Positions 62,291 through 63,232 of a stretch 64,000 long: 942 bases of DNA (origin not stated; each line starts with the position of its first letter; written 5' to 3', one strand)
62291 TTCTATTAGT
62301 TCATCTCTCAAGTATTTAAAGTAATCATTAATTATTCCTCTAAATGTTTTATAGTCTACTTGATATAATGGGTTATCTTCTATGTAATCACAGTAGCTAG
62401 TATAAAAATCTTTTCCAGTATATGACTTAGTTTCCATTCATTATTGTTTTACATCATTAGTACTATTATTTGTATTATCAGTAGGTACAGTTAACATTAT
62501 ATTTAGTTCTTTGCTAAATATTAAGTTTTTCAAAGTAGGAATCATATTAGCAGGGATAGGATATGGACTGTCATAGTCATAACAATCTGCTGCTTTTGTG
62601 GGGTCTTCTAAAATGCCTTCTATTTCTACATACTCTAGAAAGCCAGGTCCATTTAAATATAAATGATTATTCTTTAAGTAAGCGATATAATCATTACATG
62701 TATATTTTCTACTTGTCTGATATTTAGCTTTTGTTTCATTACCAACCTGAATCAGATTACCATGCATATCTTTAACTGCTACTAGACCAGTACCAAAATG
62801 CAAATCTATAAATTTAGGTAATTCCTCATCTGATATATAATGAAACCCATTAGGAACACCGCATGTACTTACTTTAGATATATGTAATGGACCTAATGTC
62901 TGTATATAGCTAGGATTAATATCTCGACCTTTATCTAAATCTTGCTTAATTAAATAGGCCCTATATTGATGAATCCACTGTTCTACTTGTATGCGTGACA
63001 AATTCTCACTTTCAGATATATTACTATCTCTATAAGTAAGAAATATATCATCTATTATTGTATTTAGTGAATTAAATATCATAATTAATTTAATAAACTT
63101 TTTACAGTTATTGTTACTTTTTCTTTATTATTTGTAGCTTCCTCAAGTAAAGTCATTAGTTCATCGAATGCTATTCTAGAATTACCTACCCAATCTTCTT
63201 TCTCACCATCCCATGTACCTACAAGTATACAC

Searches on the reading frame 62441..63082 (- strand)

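Call 63: search_protein_families(library=pfam, proteins=[window:62441-63082:-], max_evalue=0.001)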
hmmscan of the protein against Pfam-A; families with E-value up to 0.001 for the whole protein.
window:62441-63082:- (213 aa): 1 family
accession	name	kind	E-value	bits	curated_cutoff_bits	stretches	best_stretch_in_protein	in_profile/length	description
PF25702.1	CrAss_Ring_2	-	1.1e-78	264.1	27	1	8-210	1-209/210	Phage tail ring protein 2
